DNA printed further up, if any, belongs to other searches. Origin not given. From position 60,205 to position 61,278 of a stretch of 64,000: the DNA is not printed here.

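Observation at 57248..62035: Candidate nucleotide-modifying (possibly antiviral) module: WYL regulator - SIS-like - Ham1/ITPase-like, then CYTH - short viperin-like radical SAM - LysR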

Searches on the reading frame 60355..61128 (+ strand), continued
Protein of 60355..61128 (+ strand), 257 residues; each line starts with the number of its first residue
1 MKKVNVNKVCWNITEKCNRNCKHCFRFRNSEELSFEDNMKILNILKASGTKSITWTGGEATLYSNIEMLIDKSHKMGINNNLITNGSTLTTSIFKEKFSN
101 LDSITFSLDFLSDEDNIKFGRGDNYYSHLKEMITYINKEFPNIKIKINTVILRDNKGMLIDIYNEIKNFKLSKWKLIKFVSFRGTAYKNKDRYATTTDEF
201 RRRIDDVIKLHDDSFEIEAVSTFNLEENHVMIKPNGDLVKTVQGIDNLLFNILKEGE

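Call 46: search_protein_families(library=ncbifam, proteins=[L031:9992-10762:+, L066:9989-11188:+, P0184, P0200, P0230], max_evalue=0.00001)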
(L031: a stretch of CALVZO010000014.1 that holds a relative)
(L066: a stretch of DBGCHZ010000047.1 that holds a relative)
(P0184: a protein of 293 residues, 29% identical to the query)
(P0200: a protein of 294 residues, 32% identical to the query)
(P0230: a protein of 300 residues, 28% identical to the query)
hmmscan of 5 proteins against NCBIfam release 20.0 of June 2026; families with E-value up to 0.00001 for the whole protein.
L031:9992-10762:+ (256 aa): 48 families (the best 25 are shown)
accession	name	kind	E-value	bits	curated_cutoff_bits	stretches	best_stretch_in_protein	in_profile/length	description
NF038283.1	viperin_w_prok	equivalog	1.4e-39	136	180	1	3-240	2-249/281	viperin family antiviral radical SAM protein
TIGR04133.1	rSAM_w_lipo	hypoth_equivalog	3.4e-21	75.5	425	1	4-213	25-238/350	TIGR04133 family radical SAM/SPASM protein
TIGR04055.1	rSAM_NirJ2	equivalog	1.1e-20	74.4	500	1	5-212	2-209/326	putative heme d1 biosynthesis radical SAM protein NirJ2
TIGR02666.1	moaA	equivalog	1.5e-20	73.4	284.05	1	9-224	16-238/336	GTP 3',8-cyclase MoaA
TIGR04545.1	rSAM_ahbD_hemeb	equivalog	6.1e-20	71.9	500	1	5-213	2-211/339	heme b synthase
TIGR04053.2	TIGR04053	equivalog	2.5e-19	69.8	395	1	5-218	10-225/366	TIGR04053 family radical SAM/SPASM domain-containing protein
TIGR02668.1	moaA_archaeal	equivalog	3.9e-19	68.8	325.25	1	7-215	14-225/303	GTP 3',8-cyclase MoaA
NF045574.1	sacti_mat_StsB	exception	1.2e-18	67.2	625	1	5-203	98-294/466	StsB family radical SAM/SPASM domain sactipeptide maturase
TIGR04347.1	pseudo_SAM_Halo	equivalog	2.7e-18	66.4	525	1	5-201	40-236/390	TIGR04347 family pseudo-SAM/SPASM protein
TIGR04317.1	W_rSAM_matur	equivalog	1.2e-17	64.1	380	1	3-203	4-213/349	tungsten cofactor oxidoreductase radical SAM maturase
TIGR03961.1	rSAM_PTO1314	hypoth_equivalog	2.8e-17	63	306.05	1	12-166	32-182/332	PTO1314 family radical SAM protein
TIGR02109.1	PQQ_syn_pqqE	equivalog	6.6e-17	61.5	381.35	1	8-162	12-169/358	pyrroloquinoline quinone biosynthesis protein PqqE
TIGR04546.1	rSAM_ahbC_deAc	equivalog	2.7e-16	59.4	650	1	5-208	41-244/390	12,18-didecarboxysiroheme deacetylase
TIGR04051.1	rSAM_NirJ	equivalog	6.7e-16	58.2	515.45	1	5-169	4-170/354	heme d1 biosynthesis radical SAM protein NirJ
TIGR04303.1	GeoRSP_rSAM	equivalog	1e-15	58.2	400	1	5-218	7-220/325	GeoRSP system radical SAM/SPASM protein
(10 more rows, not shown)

L066:9989-11188:+ (399 aa): 40 families (the best 25 are shown)
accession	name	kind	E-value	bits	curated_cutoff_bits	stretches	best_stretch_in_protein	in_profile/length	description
NF038283.1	viperin_w_prok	equivalog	9.6e-32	110.3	180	1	6-253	3-261/281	viperin family antiviral radical SAM protein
TIGR04347.1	pseudo_SAM_Halo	equivalog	9.2e-19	68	525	1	5-178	38-212/390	TIGR04347 family pseudo-SAM/SPASM protein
TIGR02666.1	moaA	equivalog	1.5e-18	66.8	284.05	1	11-213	16-227/336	GTP 3',8-cyclase MoaA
TIGR04133.1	rSAM_w_lipo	hypoth_equivalog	2.4e-17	62.9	425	1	5-216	24-238/350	TIGR04133 family radical SAM/SPASM protein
TIGR04051.1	rSAM_NirJ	equivalog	2.8e-17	62.7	515.45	1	7-176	4-174/354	heme d1 biosynthesis radical SAM protein NirJ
TIGR04317.1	W_rSAM_matur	equivalog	4.4e-16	58.9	380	1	6-208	5-215/349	tungsten cofactor oxidoreductase radical SAM maturase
TIGR04546.1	rSAM_ahbC_deAc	equivalog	5e-15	55.2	650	1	4-177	38-212/390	12,18-didecarboxysiroheme deacetylase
TIGR04545.1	rSAM_ahbD_hemeb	equivalog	1.1e-14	54.7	500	1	7-209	2-204/339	heme b synthase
TIGR02668.1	moaA_archaeal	equivalog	4.4e-14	52.2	325.25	1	8-217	13-224/303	GTP 3',8-cyclase MoaA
NF045574.1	sacti_mat_StsB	exception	5.3e-14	51.9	625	1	5-180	96-271/466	StsB family radical SAM/SPASM domain sactipeptide maturase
TIGR04103.1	rSAM_nif11_3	equivalog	2e-13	49.7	725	1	6-191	6-191/412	nif11-class peptide radical SAM maturase 3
TIGR02109.1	PQQ_syn_pqqE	equivalog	2.3e-13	49.8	381.35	1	10-165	12-169/358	pyrroloquinoline quinone biosynthesis protein PqqE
NF045702.1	rSAM_GDGT_ether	equivalog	7.4e-13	47.9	450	1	10-164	91-252/486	tetraether lipid synthase Tes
TIGR04053.2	TIGR04053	equivalog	9.4e-13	48.1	395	1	7-208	10-212/366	TIGR04053 family radical SAM/SPASM domain-containing protein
TIGR04278.1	viperin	exception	9.4e-13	47.9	450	1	6-230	60-290/347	antiviral radical SAM protein viperin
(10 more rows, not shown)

P0184 (293 aa): 27 families (the best 25 are shown)
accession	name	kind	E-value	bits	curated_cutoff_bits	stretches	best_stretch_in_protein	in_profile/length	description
NF038283.1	viperin_w_prok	equivalog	1.9e-37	129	180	1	14-280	4-280/281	viperin family antiviral radical SAM protein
TIGR02666.1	moaA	equivalog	1.9e-16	60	284.05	1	18-158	16-169/336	GTP 3',8-cyclase MoaA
NF045574.1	sacti_mat_StsB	exception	1e-14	54.3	625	1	14-181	98-268/466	StsB family radical SAM/SPASM domain sactipeptide maturase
TIGR04278.1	viperin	exception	2.5e-14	53.1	450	1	5-188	52-242/347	antiviral radical SAM protein viperin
TIGR04055.1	rSAM_NirJ2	equivalog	1.3e-12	48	500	1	14-185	2-177/326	putative heme d1 biosynthesis radical SAM protein NirJ2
TIGR04053.2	TIGR04053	equivalog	1.3e-12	47.7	395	1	11-188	7-193/366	TIGR04053 family radical SAM/SPASM domain-containing protein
TIGR04051.1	rSAM_NirJ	equivalog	1.9e-12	46.8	515.45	1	14-165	4-159/354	heme d1 biosynthesis radical SAM protein NirJ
TIGR02668.1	moaA_archaeal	equivalog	9.7e-12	44.5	325.25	1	17-186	15-190/303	GTP 3',8-cyclase MoaA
TIGR04303.1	GeoRSP_rSAM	equivalog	1.4e-11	44.6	400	1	10-172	3-167/325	GeoRSP system radical SAM/SPASM protein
TIGR04317.1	W_rSAM_matur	equivalog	2.1e-11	43.5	380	1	17-192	9-194/349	tungsten cofactor oxidoreductase radical SAM maturase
NF001199.0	PRK00164.2-1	equivalog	3.9e-11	42.6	231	1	17-163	17-169/308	GTP 3',8-cyclase MoaA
TIGR04082.1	rSAM_for_selen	equivalog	4.3e-11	42.2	350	1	15-92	202-285/516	thio(seleno)oxazole modification radical SAM maturase SbtM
TIGR03962.1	mycofact_rSAM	equivalog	8.1e-11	41.7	265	1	6-196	6-200/339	mycofactocin radical SAM maturase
TIGR04347.1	pseudo_SAM_Halo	equivalog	1e-10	41.5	525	1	14-96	40-127/390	TIGR04347 family pseudo-SAM/SPASM protein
TIGR04546.1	rSAM_ahbC_deAc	equivalog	2.7e-10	39.6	650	1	14-166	41-194/390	12,18-didecarboxysiroheme deacetylase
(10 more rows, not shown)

P0200 (294 aa): 45 families (the best 25 are shown)
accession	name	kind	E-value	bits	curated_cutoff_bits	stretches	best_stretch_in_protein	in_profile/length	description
NF038283.1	viperin_w_prok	equivalog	6.8e-44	150.1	180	1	22-277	5-272/281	viperin family antiviral radical SAM protein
TIGR04053.2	TIGR04053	equivalog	5.2e-21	75.3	395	1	21-221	10-212/366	TIGR04053 family radical SAM/SPASM domain-containing protein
TIGR04133.1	rSAM_w_lipo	hypoth_equivalog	4.9e-20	71.7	425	1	16-221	21-230/350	TIGR04133 family radical SAM/SPASM protein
TIGR04545.1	rSAM_ahbD_hemeb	equivalog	9e-20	71.4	500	1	22-220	3-202/339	heme b synthase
TIGR04051.1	rSAM_NirJ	equivalog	1.1e-19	70.6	515.45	1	22-219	5-199/354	heme d1 biosynthesis radical SAM protein NirJ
TIGR02666.1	moaA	equivalog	3.8e-19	68.9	284.05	1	24-197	15-198/336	GTP 3',8-cyclase MoaA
TIGR04347.1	pseudo_SAM_Halo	equivalog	1.5e-18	67.3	525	1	19-222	38-238/390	TIGR04347 family pseudo-SAM/SPASM protein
TIGR04055.1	rSAM_NirJ2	equivalog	4.6e-17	62.5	500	1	22-194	3-177/326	putative heme d1 biosynthesis radical SAM protein NirJ2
NF045574.1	sacti_mat_StsB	exception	7.3e-17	61.4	625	1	21-183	98-261/466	StsB family radical SAM/SPASM domain sactipeptide maturase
TIGR04082.1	rSAM_for_selen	equivalog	8.9e-17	61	350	1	20-148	200-331/516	thio(seleno)oxazole modification radical SAM maturase SbtM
TIGR04317.1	W_rSAM_matur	equivalog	1.1e-16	60.9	380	1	21-191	6-184/349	tungsten cofactor oxidoreductase radical SAM maturase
TIGR04466.1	rSAM_BlsE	equivalog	2.2e-16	60.3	400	1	25-198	9-182/327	cytosylglucuronate decarboxylase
TIGR03962.1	mycofact_rSAM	equivalog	1.7e-15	57.1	265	1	20-193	13-187/339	mycofactocin radical SAM maturase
TIGR04278.1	viperin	exception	1.5e-14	53.8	450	1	9-244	49-288/347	antiviral radical SAM protein viperin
TIGR02109.1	PQQ_syn_pqqE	equivalog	2.6e-14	53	381.35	1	21-231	9-222/358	pyrroloquinoline quinone biosynthesis protein PqqE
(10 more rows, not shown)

P0230 (300 aa): 25 families
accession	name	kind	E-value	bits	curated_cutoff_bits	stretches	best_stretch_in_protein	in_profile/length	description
NF038283.1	viperin_w_prok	equivalog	1.5e-40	139.2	180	1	12-280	3-280/281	viperin family antiviral radical SAM protein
TIGR04278.1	viperin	exception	7.2e-23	81.1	450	1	5-236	53-289/347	antiviral radical SAM protein viperin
TIGR03961.1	rSAM_PTO1314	hypoth_equivalog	3e-13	49.8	306.05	1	15-136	27-148/332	PTO1314 family radical SAM protein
TIGR02666.1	moaA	equivalog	3.6e-12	45.9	284.05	1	17-160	16-172/336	GTP 3',8-cyclase MoaA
NF045574.1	sacti_mat_StsB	exception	3.7e-12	45.8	625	1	13-180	98-268/466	StsB family radical SAM/SPASM domain sactipeptide maturase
TIGR04466.1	rSAM_BlsE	equivalog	7.5e-12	45.3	400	1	18-178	10-172/327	cytosylglucuronate decarboxylase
TIGR04133.1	rSAM_w_lipo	hypoth_equivalog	1e-11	44.4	425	1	14-205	27-224/350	TIGR04133 family radical SAM/SPASM protein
TIGR02668.1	moaA_archaeal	equivalog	2e-11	43.4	325.25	1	16-185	15-190/303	GTP 3',8-cyclase MoaA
TIGR02109.1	PQQ_syn_pqqE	equivalog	3.8e-11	42.5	381.35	1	9-194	5-194/358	pyrroloquinoline quinone biosynthesis protein PqqE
TIGR04303.1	GeoRSP_rSAM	equivalog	8.2e-11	42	400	1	9-212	3-208/325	GeoRSP system radical SAM/SPASM protein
TIGR04055.1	rSAM_NirJ2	equivalog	8.7e-11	41.9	500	1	13-183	2-176/326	putative heme d1 biosynthesis radical SAM protein NirJ2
TIGR04347.1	pseudo_SAM_Halo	equivalog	2.8e-10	40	525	1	13-180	40-211/390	TIGR04347 family pseudo-SAM/SPASM protein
TIGR04082.1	rSAM_for_selen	equivalog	4.5e-10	38.9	350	1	12-138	200-329/516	thio(seleno)oxazole modification radical SAM maturase SbtM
TIGR04317.1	W_rSAM_matur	equivalog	4.6e-10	39.1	380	1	17-185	10-188/349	tungsten cofactor oxidoreductase radical SAM maturase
TIGR04080.1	rSAM_pep_cyc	equivalog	7.4e-10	38.1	500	1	20-199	116-295/440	KxxxW cyclic peptide radical SAM maturase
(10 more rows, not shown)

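Call 55: predict_structure(alignment_id=A1)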
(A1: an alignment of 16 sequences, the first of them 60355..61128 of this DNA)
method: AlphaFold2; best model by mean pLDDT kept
length: 257 residues; sequences in the alignment: 16
mean_pLDDT: 87.9   pTM: 0.87
mean pLDDT of the five models: 87.9, 86.7, 86.6, 86.5, 83.8
residues with pLDDT >= 90: 151; 70-90: 83; 50-70: 20; < 50: 3
segments of 3 or more residues with pLDDT < 50: none
pLDDT, mean of each block of 10 residues (from residue 1): 74 79 69 93 94 87 92 97 89 95 95 89 92 97 96 90 95 89 71 85 93 93 80 91 84 74
secondary structure, 60 per line:
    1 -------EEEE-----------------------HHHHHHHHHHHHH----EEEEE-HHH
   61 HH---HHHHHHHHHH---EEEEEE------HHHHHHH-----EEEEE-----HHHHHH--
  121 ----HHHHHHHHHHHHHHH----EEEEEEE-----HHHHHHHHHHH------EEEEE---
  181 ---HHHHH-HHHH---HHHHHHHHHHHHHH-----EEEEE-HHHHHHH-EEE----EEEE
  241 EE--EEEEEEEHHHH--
elements in order: E8-11 H35-47 E52-56 H58-62 H66-75 E79-84 H91-97 E103-107 H113-118 H125-139 E144-150 H156-166 E173-177 H184-188 H190-193 H197-210 E216-220 H222-228 E230-232 E237-242 E245-251 H252-255

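Call 60: fold_search(model_id=the predicted structure, library=pdb)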
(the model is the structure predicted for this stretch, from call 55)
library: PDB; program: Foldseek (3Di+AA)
matches with E <= 10: 1624; with E <= 0.001: 94
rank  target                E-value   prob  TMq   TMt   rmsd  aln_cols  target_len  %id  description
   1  9dfw_B                3.0e-14  1.00  0.83  0.74   3.0       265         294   23  X-ray crystal structure of an engineered Viperin-like enzyme from T. virens with bound CTP and SAM (released 2025-02-12)
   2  6q2q_A                3.4e-14  1.00  0.84  0.75   2.5       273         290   21  Crystal structure of mouse viperin bound to uridine triphosphate and S-adenosylhomocysteine (released 2020-01-22)
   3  6q2p_A                3.8e-14  1.00  0.86  0.76   2.8       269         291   20  Crystal structure of mouse viperin bound to cytidine triphosphate and S-adenosylhomocysteine (released 2020-01-22)
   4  6q2p_B                3.8e-14  1.00  0.86  0.76   2.8       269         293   20  Crystal structure of mouse viperin bound to cytidine triphosphate and S-adenosylhomocysteine (released 2020-01-22)
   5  9dfu                  5.8e-14  1.00  0.83  0.76   2.8       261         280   23  X-ray crystal structure of the second Viperin-like enzyme from T. virens variant F40H with bound CTP and SAM (released 2025-02-19)
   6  9dfw_C                1.1e-13  1.00  0.83  0.76   3.0       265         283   23  X-ray crystal structure of an engineered Viperin-like enzyme from T. virens with bound CTP and SAM (released 2025-02-12)
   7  6q2q_B                1.1e-13  1.00  0.82  0.73   2.9       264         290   22  Crystal structure of mouse viperin bound to uridine triphosphate and S-adenosylhomocysteine (released 2020-01-22)
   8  9dgw_A                1.2e-13  1.00  0.81  0.75   3.0       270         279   22  X-ray crystal structure of the Viperin-like enzyme from T. virens with bound CTP and SAM (released 2025-02-12)
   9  5vsm_A                1.3e-13  1.00  0.82  0.82   2.9       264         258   21  Crystal structure of viperin with bound [4Fe-4S] cluster, 5'-deoxyadenosine, and L-methionine (released 2017-06-14)
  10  5vsl_A                1.5e-13  1.00  0.81  0.79   3.1       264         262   22  Crystal structure of viperin with bound [4Fe-4S] cluster and S-adenosylhomocysteine (SAH) (released 2017-06-14)
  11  9dfw_A                1.7e-13  1.00  0.81  0.74   3.0       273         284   22  X-ray crystal structure of an engineered Viperin-like enzyme from T. virens with bound CTP and SAM (released 2025-02-12)
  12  9dgw_B                4.1e-13  1.00  0.82  0.75   3.1       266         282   23  X-ray crystal structure of the Viperin-like enzyme from T. virens with bound CTP and SAM (released 2025-02-12)
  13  6b4c_I                5.9e-13  1.00  0.74  0.74   3.3       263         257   21  Structure of Viperin from Trichoderma virens (released 2018-07-25)
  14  7n7i_A                7.1e-13  1.00  0.79  0.73   3.0       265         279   23  X-ray crystal structure of Viperin-like enzyme from Trichoderma virens (released 2021-06-30)
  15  9dfn                  7.1e-13  1.00  0.79  0.72   3.3       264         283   23  X-ray crystal structure of the second viperin-like enzyme from Trichoderma virens with bound CTP and SAM (released 2025-02-19)
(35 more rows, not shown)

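Call 73: search_dna_similar(query=window:60355-61128:+, collection=plasmids, mode=protein, max_evalue=1e-10, max_rows=15)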
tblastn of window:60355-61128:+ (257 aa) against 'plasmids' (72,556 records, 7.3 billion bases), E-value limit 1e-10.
Records with a match: 9; places in all: 9; records where one place covers at least 80% of the query: 6.
Best place of each record, by identity: <60% 9.
By first word of the organism name: Nostoc 2; Moraxella 2; Methanomethylovorans 1; Candidatus 1; Sphaerospermopsis 1; Acinetobacter 1; Anabaena 1.
By predicted mobility (MOB-suite, as given by PLSDB): non-mobilizable 6; conjugative 2; mobilizable 1.
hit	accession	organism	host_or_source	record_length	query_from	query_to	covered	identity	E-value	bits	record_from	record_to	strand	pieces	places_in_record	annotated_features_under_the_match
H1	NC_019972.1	Methanomethylovorans hollandica DSM 15978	-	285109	5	240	92%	30.3%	4e-23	105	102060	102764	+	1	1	viperin family antiviral radical SAM protein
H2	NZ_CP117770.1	Nostoc sp. UHCC 0926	whole organism,lichen surface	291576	1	238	93%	26.1%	1e-20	98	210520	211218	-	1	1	viperin family antiviral radical SAM protein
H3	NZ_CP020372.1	Candidatus Thiodictyon syntrophicum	meromictic lake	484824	4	244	94%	25.5%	2e-13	77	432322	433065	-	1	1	viperin family antiviral radical SAM protein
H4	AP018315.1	Sphaerospermopsis kisseleviana NIES-73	-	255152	1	238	93%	25.3%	3e-21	100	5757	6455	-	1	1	moaA/nifB/pqqE family protein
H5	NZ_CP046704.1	Nostoc sp. ATCC 53789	-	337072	1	238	93%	25.3%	5e-20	96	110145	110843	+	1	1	viperin family antiviral radical SAM protein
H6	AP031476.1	Moraxella osloensis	Homo sapiens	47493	9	181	67%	34.4%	2e-11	71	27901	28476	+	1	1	viperin family antiviral radical SAM protein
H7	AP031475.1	Moraxella osloensis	-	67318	9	181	67%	34.4%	2e-11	71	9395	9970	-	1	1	viperin family antiviral radical SAM protein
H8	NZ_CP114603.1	Acinetobacter towneri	chicken,carcass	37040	11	181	67%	34.7%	8e-13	75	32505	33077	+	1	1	viperin family antiviral radical SAM protein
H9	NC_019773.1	Anabaena cylindrica PCC 7122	water, most likely pond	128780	1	238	93%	24.8%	5e-19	93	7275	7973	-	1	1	viperin family antiviral radical SAM protein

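Call 74: search_dna_similar(query=window:60355-61128:+, collection=phages, mode=protein, max_evalue=1e-10, max_rows=15)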
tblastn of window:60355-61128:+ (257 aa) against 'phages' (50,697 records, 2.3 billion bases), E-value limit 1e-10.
No match.

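Call 75: find_related_loci(query=A1, collection=viral_contigs, flank=6000)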
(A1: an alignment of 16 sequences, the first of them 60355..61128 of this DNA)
Query A1 (257 aa) in viral_contigs; peptide patterns used: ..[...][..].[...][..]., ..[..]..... (x = any residue, [..] = any of these).
29 stretches matched a pattern; 1 encode a relative of the query (tblastn E <= 1e-3); 1 distinct loci.
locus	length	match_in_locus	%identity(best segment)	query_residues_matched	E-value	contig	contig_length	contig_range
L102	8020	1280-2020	35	8-255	9e-44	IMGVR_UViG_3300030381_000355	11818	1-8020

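Call 76: get_annotated_region(hit=H1, flank=4000)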
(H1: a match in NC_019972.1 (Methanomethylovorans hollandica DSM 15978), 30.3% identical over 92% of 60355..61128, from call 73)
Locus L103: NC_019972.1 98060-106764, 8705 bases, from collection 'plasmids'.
description: Methanomethylovorans hollandica DSM 15978 plasmid pMETHO01, complete sequence
organism: Methanomethylovorans hollandica DSM 15978 (NCBI taxid 867904)
taxonomy: Archaea; Euryarchaeota; Methanomicrobia; Methanosarcinales; Methanosarcinaceae; Methanomethylovorans; Methanomethylovorans hollandica; Methanomethylovorans hollandica DSM 15978
host: -; source: -; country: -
typing (MOB-suite, as given by PLSDB): non-mobilizable; replicon rep_cluster_57
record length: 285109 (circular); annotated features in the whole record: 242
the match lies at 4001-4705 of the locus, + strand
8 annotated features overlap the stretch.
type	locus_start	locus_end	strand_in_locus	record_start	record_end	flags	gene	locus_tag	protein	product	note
CDS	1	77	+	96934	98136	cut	-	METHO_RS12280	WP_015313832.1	hypothetical protein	-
CDS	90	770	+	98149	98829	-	-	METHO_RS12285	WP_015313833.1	ABC transporter ATP-binding protein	-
CDS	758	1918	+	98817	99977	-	-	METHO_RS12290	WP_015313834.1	ABC transporter permease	-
CDS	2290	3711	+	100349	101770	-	-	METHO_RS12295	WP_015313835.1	hypothetical protein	-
CDS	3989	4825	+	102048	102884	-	-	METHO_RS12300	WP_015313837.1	viperin family antiviral radical SAM protein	-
CDS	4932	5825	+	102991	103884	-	-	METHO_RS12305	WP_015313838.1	SEC-C domain-containing protein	-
CDS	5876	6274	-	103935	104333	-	-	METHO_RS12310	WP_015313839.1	DUF1699 family protein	-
CDS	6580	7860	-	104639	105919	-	-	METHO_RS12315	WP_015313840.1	ATP-binding protein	-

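Call 77: get_annotated_region(hit=H2, flank=4000)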
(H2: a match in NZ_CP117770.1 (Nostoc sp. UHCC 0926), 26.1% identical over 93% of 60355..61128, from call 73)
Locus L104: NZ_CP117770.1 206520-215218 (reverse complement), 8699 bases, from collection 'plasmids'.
description: Nostoc sp. UHCC 0926 plasmid pn2, complete sequence
organism: Nostoc sp. UHCC 0926 (NCBI taxid 3025190)
taxonomy: Bacteria; Cyanobacteriota; Cyanophyceae; Nostocales; Nostocaceae; Nostoc; Nostoc sp. UHCC 0926
host: -; source: whole organism,lichen surface; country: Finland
typing (MOB-suite, as given by PLSDB): non-mobilizable; replicon rep_cluster_1678; mating-pair formation MPF_T
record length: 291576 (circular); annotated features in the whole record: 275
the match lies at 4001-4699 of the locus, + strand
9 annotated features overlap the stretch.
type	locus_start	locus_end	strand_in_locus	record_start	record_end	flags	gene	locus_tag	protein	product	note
CDS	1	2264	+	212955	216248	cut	-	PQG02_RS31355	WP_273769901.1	helicase-related protein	-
CDS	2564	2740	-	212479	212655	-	-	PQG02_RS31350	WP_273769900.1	hypothetical protein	-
CDS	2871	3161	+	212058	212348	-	-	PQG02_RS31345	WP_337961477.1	EVE domain-containing protein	-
CDS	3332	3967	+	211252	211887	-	-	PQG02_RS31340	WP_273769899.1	deoxynucleoside kinase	-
CDS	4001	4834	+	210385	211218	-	-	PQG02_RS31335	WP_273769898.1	viperin family antiviral radical SAM protein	-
CDS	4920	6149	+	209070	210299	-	-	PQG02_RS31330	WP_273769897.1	UvrD-helicase domain-containing protein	-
CDS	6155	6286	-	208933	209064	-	-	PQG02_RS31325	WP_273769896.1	hypothetical protein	-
CDS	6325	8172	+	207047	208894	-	-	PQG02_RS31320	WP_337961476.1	3'-5' exonuclease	-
CDS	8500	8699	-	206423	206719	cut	-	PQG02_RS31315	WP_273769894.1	hypothetical protein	-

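Call 78: get_annotated_region(hit=H3, flank=4000)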
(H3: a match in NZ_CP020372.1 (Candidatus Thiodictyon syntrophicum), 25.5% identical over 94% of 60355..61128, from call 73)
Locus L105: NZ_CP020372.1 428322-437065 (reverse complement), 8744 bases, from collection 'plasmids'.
description: Candidatus Thiodictyon syntrophicum strain Cad16T plasmid pTs485, complete sequence
organism: Candidatus Thiodictyon syntrophicum (NCBI taxid 1166950)
taxonomy: Bacteria; Pseudomonadota; Gammaproteobacteria; Chromatiales; Chromatiaceae; Thiodictyon; Candidatus Thiodictyon syntrophicum
host: -; source: meromictic lake; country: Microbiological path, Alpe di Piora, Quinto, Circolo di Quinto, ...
typing (MOB-suite, as given by PLSDB): non-mobilizable
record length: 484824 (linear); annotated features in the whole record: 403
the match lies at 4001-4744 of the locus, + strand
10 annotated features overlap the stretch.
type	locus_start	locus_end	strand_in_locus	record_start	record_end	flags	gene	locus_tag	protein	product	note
CDS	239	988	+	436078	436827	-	-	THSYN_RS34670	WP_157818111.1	hypothetical protein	-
CDS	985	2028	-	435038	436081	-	-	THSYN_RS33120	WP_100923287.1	IS630 family transposase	-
CDS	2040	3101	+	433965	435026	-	-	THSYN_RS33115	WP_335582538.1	prenyltransferase/squalene oxidase repeat-containing protein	-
CDS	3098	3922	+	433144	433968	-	-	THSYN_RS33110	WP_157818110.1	inositol monophosphatase family protein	-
CDS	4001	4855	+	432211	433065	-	-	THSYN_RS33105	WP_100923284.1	viperin family antiviral radical SAM protein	-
CDS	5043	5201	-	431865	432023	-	-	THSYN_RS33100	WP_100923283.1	DUF3368 domain-containing protein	-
CDS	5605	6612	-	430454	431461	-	-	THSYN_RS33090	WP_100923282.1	tyrosine-type recombinase/integrase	GO:0015074 - DNA integration [Evidence IEA]; GO:0006310 - DNA recombination [Evidence IEA]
CDS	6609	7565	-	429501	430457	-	-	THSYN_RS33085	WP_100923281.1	tyrosine-type recombinase/integrase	GO:0015074 - DNA integration [Evidence IEA]; GO:0006310 - DNA recombination [Evidence IEA]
CDS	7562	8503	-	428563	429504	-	-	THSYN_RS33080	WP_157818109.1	site-specific integrase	GO:0015074 - DNA integration [Evidence IEA]; GO:0006310 - DNA recombination [Evidence IEA]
CDS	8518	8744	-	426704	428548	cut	-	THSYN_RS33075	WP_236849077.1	IS66 family transposase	-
